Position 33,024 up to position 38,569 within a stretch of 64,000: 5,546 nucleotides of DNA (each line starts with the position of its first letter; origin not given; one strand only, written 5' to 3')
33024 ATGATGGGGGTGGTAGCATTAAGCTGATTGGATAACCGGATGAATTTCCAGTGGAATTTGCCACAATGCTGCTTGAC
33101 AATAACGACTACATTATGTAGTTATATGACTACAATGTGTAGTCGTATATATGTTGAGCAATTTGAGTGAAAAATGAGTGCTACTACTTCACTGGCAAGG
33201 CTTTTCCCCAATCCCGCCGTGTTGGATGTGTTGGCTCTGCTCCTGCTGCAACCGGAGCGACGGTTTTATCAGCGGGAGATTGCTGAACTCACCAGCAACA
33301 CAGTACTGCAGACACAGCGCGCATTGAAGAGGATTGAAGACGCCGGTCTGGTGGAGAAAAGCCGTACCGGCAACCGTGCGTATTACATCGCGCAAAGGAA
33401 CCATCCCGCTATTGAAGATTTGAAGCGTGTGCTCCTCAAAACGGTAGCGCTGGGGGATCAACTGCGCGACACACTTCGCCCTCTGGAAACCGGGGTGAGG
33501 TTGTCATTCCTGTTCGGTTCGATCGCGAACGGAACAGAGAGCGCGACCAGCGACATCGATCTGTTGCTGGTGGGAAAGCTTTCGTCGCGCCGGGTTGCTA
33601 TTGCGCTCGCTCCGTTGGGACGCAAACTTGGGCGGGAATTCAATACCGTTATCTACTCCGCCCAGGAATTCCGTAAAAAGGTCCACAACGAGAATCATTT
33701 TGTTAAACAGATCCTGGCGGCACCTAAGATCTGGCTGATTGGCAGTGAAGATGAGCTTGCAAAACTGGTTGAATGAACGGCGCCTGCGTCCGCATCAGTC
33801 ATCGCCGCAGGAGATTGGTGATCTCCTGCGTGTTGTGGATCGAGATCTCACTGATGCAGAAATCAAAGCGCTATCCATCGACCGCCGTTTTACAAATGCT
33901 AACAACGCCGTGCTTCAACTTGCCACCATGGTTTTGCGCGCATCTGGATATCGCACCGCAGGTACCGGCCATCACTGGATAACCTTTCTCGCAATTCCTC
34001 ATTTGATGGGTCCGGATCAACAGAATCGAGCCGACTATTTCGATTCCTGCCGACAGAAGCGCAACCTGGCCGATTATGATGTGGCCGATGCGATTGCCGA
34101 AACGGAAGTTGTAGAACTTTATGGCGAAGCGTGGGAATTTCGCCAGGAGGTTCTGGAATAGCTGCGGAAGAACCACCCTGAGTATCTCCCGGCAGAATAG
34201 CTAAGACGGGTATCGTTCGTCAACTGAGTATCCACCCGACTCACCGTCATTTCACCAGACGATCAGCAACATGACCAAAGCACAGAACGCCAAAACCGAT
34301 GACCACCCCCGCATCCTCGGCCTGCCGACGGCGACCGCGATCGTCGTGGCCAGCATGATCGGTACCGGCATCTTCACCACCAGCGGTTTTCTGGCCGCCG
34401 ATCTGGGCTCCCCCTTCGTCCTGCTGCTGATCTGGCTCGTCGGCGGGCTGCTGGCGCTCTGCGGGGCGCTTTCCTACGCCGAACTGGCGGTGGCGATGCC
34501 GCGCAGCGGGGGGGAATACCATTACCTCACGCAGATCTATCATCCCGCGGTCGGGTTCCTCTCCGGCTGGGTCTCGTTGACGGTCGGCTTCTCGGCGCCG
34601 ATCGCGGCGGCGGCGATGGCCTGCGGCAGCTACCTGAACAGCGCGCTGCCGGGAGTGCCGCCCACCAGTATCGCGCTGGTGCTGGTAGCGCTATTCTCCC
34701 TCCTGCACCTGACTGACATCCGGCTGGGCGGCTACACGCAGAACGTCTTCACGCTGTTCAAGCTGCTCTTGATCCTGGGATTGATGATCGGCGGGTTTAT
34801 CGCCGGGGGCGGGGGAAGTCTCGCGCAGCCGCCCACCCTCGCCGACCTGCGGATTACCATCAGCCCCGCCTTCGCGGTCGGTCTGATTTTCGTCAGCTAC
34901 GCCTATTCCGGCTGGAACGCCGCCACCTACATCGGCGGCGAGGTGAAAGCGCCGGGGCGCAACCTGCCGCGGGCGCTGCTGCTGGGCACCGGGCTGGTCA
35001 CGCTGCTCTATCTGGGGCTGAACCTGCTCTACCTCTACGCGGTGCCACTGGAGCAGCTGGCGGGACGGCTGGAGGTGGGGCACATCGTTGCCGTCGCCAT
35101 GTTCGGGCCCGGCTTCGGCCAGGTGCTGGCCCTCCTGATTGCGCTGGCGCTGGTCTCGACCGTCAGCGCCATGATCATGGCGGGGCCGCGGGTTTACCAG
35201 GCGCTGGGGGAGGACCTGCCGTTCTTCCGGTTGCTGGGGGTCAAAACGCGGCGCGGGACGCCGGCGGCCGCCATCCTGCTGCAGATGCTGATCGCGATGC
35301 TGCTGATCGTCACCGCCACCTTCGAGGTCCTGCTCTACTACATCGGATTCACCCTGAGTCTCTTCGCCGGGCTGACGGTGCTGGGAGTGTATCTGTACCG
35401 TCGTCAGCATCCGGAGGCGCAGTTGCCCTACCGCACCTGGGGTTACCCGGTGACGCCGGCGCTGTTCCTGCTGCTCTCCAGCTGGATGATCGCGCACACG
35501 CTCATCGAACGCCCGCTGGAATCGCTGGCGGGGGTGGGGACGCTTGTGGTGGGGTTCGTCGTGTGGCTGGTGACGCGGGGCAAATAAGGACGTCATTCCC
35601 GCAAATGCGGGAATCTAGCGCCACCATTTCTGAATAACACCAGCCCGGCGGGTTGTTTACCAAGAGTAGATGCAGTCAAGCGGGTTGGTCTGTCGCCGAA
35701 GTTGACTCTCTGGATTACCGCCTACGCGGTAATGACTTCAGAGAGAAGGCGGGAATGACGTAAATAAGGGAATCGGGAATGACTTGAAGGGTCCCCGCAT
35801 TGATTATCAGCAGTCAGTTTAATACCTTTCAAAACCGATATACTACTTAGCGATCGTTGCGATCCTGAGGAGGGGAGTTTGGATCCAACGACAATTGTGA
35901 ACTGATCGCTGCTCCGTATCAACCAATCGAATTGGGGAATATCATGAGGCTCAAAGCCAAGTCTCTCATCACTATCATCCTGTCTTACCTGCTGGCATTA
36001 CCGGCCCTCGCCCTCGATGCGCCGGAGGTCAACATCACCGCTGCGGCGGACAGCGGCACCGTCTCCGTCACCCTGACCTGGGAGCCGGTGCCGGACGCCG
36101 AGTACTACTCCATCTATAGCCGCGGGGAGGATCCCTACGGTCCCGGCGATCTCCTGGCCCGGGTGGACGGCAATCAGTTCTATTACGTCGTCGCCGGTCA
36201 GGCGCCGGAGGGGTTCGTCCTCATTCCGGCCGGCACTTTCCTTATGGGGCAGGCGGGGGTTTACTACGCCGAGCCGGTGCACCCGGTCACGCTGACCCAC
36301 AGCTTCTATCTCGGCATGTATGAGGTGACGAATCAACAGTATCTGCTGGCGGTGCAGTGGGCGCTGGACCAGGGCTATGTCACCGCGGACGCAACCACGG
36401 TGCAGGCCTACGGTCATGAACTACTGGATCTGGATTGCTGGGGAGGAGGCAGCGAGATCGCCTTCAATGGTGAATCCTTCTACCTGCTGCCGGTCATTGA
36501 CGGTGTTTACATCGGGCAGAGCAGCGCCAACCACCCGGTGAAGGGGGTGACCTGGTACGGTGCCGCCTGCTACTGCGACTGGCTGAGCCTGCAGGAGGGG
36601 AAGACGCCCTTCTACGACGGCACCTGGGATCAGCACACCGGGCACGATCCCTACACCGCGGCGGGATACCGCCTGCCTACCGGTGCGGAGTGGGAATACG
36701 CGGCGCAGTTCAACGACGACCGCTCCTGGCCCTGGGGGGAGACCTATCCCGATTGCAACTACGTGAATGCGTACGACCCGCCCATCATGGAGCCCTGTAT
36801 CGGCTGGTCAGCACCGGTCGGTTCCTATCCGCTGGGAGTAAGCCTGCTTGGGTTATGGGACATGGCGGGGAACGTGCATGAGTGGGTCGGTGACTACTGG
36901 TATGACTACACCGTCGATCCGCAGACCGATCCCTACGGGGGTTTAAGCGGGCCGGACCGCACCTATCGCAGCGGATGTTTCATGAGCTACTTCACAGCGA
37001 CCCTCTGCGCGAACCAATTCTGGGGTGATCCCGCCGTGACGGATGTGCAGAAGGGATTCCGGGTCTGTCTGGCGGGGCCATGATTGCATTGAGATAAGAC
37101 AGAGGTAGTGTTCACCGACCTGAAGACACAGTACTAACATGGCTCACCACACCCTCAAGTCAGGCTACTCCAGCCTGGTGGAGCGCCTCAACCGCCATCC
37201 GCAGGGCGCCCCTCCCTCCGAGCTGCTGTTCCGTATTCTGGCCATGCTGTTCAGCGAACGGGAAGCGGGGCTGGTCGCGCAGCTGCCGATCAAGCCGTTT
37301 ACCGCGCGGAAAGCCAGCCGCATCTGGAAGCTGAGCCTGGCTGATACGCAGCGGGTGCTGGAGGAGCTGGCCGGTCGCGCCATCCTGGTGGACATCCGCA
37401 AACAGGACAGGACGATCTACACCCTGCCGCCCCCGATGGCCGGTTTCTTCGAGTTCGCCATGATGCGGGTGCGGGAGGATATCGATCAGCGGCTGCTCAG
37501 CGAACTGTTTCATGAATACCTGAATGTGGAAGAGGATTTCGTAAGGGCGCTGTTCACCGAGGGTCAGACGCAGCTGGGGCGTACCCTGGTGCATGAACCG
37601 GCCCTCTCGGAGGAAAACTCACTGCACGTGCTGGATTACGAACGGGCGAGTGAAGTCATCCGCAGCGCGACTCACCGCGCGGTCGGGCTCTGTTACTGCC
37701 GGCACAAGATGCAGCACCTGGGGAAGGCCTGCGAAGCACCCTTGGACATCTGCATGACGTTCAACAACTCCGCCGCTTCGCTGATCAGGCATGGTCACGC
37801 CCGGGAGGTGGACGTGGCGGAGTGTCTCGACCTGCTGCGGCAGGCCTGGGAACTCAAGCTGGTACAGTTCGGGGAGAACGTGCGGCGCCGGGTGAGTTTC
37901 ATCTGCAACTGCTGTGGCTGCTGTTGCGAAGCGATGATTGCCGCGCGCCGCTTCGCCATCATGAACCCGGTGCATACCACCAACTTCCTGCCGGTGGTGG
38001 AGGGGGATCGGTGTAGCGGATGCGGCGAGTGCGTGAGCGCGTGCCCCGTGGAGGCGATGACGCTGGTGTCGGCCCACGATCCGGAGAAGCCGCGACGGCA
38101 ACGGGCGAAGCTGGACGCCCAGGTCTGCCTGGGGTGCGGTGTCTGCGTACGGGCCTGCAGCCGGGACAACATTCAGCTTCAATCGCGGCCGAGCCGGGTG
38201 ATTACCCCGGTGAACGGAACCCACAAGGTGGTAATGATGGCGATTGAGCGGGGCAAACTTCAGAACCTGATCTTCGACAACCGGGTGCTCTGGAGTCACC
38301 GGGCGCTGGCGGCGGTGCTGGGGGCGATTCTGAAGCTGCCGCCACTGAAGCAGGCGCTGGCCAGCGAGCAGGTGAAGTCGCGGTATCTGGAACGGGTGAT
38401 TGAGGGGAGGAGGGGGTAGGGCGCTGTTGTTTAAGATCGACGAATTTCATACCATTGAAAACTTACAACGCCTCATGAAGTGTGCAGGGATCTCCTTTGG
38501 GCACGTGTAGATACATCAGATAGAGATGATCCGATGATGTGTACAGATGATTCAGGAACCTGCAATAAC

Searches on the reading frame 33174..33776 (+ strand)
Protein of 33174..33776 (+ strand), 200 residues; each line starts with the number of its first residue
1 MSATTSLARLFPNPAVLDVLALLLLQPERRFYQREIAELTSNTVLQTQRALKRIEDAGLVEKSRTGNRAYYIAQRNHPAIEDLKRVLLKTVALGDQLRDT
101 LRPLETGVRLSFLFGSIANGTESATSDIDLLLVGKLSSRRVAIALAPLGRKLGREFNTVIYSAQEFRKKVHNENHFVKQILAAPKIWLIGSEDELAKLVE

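Call 59: search_protein_families(library=pfam, proteins=[window:33174-33776:+], max_evalue=0.001)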
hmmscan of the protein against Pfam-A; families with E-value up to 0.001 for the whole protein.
window:33174-33776:+ (200 aa): 3 families
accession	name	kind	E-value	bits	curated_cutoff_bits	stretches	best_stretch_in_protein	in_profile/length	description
PF18765.7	Polbeta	-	6.2e-07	29.9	26.9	1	106-175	11-85/93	Polymerase beta, Nucleotidyltransferase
PF01909.29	NTP_transf_2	-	1.3e-06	29.2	21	1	97-163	4-47/93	Nucleotidyltransferase domain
PF12802.13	MarR_2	-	0.00034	21.1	27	1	13-65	4-55/61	MarR family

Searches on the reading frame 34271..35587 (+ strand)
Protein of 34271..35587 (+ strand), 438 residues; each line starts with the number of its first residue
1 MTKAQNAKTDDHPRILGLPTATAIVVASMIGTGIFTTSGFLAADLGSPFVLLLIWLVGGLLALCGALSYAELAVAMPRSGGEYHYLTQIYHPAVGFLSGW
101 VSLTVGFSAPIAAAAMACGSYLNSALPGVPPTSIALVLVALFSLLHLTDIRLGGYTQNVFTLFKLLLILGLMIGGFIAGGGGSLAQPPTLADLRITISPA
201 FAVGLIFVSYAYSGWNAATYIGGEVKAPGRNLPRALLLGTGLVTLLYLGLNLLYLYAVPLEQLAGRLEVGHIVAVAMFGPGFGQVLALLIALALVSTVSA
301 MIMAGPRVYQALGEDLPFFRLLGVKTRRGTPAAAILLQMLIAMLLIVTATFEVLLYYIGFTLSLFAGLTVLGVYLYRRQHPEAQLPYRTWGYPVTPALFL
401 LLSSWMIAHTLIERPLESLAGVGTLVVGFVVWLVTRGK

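Call 9: search_protein_families(library=pfam, proteins=[window:34271-35587:+], max_evalue=0.001)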
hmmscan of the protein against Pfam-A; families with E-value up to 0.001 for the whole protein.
window:34271-35587:+ (438 aa): 2 families
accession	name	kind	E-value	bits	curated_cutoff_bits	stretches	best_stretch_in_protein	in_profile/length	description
PF13520.12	AA_permease_2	-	9.8e-55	186.6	27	1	16-410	1-404/427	Amino acid permease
PF00324.27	AA_permease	-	4.5e-39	134.9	24.6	1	23-407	4-417/470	Amino acid permease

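Call 10: search_protein_families(library=padloc, proteins=[window:34271-35587:+], max_evalue=0.00001)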
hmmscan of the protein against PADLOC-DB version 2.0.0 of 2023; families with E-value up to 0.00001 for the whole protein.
window:34271-35587:+ (438 aa): 0 families

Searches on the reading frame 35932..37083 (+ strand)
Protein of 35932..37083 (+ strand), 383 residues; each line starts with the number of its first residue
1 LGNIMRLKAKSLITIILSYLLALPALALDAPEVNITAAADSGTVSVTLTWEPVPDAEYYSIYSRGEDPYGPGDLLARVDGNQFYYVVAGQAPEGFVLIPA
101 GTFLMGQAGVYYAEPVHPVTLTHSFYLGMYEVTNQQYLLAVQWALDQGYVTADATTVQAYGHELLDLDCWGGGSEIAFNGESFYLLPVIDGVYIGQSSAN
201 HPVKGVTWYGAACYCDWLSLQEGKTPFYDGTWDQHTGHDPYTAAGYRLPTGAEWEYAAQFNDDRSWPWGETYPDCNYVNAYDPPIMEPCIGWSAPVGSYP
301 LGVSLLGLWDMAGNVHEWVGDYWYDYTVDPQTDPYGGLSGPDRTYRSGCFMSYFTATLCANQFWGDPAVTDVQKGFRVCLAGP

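Call 9: search_protein_families(library=pfam, proteins=[window:35932-37083:+], max_evalue=0.001)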
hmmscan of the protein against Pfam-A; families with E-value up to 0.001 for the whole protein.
window:35932-37083:+ (383 aa): 1 family
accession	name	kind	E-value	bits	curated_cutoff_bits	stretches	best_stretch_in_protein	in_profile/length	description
PF03781.23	FGE-sulfatase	-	9.5e-37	127.5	23.3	1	93-378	3-253/255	Sulfatase-modifying factor enzyme 1-like domain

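Call 10: search_protein_families(library=padloc, proteins=[window:35932-37083:+], max_evalue=0.00001)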
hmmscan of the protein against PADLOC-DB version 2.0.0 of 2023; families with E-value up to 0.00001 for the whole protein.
window:35932-37083:+ (383 aa): 0 families

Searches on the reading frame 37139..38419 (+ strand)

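Call 9: search_protein_families(library=pfam, proteins=[window:37139-38419:+], max_evalue=0.001)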
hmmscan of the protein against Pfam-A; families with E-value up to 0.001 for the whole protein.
window:37139-38419:+ (426 aa): 7 families
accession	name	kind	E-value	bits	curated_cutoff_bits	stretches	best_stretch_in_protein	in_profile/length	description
PF12838.12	Fer4_7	-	1.8e-09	38.4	27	1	291-342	1-50/52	4Fe-4S dicluster domain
PF12837.12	Fer4_6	-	1.4e-07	31.5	25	1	285-306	2-23/24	4Fe-4S binding domain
PF13187.11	Fer4_9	-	1.9e-07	31.4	27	1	291-343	1-50/52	4Fe-4S dicluster domain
PF00037.32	Fer4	-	2.9e-07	30.5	21.1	1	286-307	2-23/24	4Fe-4S binding domain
PF13237.11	Fer4_10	-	3.9e-07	30.3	25.5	1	286-340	3-52/53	4Fe-4S dicluster domain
PF14697.11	Fer4_21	-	5.4e-06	26.9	35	0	323-346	1-24/59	4Fe-4S dicluster domain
PF12797.12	Fer4_2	-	3.5e-05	23.9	24.5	1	285-304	3-22/22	4Fe-4S binding domain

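Call 10: search_protein_families(library=padloc, proteins=[window:37139-38419:+], max_evalue=0.00001)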
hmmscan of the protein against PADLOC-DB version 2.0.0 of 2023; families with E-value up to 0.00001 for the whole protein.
window:37139-38419:+ (426 aa): 0 families
